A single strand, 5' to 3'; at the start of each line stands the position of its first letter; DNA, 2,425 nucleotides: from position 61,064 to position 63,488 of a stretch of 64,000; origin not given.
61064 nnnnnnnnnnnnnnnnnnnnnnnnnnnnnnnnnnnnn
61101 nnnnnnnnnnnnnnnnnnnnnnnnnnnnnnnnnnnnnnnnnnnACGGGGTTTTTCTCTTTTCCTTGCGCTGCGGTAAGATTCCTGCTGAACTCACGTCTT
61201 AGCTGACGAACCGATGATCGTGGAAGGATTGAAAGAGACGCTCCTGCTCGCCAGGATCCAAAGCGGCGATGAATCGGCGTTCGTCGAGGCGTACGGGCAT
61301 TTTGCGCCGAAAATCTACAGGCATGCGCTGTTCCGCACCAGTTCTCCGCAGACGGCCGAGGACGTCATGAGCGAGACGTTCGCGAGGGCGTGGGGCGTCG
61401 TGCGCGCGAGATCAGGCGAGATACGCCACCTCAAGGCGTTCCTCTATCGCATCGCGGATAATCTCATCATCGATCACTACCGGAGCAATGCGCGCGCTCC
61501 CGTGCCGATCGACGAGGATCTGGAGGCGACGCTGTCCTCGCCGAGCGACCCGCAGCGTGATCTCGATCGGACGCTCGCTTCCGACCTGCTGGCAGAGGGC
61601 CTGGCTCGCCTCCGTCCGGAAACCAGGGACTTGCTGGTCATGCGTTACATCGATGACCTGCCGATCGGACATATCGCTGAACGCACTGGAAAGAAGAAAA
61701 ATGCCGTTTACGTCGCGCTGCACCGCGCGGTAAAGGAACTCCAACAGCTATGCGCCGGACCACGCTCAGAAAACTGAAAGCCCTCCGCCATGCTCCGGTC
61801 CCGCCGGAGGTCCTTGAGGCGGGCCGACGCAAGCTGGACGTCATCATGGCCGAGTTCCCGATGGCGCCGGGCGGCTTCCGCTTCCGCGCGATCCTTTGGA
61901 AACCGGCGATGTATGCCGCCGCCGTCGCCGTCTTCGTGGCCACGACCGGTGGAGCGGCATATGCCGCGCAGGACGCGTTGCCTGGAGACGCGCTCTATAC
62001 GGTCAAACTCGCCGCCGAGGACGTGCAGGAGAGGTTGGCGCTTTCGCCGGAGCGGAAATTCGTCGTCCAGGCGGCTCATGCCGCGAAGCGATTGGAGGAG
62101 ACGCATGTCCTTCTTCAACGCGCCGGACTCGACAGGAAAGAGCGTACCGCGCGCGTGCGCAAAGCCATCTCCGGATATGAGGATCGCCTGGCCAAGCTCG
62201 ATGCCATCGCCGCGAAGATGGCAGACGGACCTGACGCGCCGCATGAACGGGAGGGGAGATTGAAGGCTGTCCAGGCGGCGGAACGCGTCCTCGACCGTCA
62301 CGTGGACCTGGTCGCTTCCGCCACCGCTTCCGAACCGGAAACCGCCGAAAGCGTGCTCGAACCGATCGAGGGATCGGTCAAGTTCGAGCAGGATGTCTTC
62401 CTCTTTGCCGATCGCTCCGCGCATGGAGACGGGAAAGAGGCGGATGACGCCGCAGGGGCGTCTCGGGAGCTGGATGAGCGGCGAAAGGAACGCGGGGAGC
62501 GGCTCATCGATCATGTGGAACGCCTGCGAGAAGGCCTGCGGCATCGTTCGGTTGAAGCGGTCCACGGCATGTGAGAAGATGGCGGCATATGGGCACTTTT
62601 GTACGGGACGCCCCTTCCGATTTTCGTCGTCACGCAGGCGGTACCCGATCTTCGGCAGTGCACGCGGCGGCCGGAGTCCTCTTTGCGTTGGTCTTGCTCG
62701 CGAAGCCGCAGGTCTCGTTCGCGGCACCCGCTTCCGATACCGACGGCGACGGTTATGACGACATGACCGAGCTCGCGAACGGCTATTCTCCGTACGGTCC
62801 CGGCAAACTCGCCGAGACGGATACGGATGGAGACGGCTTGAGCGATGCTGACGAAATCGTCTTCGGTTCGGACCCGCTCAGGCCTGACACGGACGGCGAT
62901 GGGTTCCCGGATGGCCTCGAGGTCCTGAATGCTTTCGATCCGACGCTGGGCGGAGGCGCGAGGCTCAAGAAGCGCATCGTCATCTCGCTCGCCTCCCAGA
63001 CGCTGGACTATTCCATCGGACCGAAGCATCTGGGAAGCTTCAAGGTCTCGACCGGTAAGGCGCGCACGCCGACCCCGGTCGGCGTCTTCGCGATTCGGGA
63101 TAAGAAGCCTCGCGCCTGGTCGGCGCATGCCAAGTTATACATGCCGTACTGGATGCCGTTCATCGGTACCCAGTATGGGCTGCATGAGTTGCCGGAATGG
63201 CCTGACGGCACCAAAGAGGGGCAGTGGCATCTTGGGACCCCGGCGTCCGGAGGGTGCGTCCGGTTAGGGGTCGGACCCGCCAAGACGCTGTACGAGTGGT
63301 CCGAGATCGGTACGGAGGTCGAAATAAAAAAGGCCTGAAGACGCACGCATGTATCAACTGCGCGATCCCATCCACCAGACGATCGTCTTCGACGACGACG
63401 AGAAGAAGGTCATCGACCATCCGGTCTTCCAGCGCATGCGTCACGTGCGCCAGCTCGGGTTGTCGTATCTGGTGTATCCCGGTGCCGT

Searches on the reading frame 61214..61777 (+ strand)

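Call 29: search_protein_families(library=pfam, proteins=[window:61214-61777:+], max_evalue=0.001)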
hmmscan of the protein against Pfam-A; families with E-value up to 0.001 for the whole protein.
window:61214-61777:+ (187 aa): 3 families
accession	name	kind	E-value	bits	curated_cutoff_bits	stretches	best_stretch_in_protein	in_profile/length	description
PF04542.20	Sigma70_r2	-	1.4e-14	54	24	1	27-94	2-70/71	Sigma-70 region 2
PF08281.18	Sigma70_r4_2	-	1.3e-11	44.3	25.7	1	125-176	3-54/54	Sigma-70, region 4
PF04545.22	Sigma70_r4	-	1.3e-05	25.1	24.1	1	130-177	2-49/50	Sigma-70, region 4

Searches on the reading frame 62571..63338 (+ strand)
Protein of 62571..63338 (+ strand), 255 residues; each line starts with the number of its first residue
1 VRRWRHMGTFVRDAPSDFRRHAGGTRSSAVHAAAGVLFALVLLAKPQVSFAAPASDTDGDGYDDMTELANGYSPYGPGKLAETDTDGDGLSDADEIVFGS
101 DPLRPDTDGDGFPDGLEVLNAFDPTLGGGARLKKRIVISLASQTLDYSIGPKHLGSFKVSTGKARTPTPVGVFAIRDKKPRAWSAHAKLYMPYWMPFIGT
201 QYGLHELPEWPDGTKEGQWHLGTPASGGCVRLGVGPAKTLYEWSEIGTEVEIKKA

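Call 29: search_protein_families(library=pfam, proteins=[window:62571-63338:+], max_evalue=0.001)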
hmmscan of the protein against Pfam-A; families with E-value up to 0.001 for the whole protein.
window:62571-63338:+ (255 aa): 2 families
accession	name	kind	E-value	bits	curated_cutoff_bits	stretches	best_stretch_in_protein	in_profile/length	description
PF03734.19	YkuD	-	7.7e-18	65.9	23.4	1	134-252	2-146/146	L,D-transpeptidase catalytic domain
PF18884.5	TSP3_bac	-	4.2e-13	49.3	25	1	84-105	1-22/22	Bacterial TSP3 repeat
